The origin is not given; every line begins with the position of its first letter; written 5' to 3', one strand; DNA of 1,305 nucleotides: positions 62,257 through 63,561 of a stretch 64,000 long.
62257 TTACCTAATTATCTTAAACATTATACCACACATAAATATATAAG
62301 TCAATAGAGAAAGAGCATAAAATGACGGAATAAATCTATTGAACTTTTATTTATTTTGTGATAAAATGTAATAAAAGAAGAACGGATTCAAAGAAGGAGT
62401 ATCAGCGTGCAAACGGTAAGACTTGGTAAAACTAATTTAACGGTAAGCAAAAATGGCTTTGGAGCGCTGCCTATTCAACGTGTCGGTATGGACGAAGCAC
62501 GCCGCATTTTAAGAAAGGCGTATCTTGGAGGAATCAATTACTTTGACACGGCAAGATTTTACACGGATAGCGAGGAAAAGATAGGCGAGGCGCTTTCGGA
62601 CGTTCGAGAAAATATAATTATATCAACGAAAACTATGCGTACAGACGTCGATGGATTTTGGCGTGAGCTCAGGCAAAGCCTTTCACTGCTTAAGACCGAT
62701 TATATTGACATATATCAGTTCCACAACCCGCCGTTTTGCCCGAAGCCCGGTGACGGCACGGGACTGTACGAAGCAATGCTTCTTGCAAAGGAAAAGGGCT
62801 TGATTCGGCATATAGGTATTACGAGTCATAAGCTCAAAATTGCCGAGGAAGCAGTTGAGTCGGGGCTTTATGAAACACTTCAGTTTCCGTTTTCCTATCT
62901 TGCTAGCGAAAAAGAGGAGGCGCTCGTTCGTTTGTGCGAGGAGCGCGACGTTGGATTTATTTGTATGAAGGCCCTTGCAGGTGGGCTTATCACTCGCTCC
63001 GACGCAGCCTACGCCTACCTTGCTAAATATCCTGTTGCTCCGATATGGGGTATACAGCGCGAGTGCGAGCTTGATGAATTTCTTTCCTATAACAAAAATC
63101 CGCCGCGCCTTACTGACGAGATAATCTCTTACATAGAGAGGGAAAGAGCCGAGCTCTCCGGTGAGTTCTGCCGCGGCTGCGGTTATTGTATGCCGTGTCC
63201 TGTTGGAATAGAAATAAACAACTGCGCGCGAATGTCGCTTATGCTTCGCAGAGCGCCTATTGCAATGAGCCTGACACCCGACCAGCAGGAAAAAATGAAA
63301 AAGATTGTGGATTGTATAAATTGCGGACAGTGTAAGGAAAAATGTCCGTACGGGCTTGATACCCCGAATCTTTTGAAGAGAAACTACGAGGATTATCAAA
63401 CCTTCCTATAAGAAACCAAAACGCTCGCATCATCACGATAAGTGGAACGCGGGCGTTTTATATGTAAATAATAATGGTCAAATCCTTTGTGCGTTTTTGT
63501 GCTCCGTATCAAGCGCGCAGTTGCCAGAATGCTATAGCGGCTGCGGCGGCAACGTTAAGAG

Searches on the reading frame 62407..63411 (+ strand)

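Call 60: search_protein_families(library=pfam, proteins=[window:62407-63411:+], max_evalue=0.0001)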
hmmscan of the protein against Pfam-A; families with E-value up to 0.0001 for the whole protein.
window:62407-63411:+ (334 aa): 4 families
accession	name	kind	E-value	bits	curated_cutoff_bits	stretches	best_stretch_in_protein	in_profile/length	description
PF00248.27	Aldo_ket_red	-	2.4e-32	112.6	24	1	23-198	11-200/291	Aldo/keto reductase family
PF13534.11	Fer4_17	-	1.8e-11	44.9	22.2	1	254-318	1-61/61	4Fe-4S dicluster domain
PF13183.11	Fer4_8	-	2.6e-06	28.3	27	1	254-317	4-68/68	4Fe-4S dicluster domain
PF13187.11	Fer4_9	-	3.2e-06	27.5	27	1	255-316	2-50/52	4Fe-4S dicluster domain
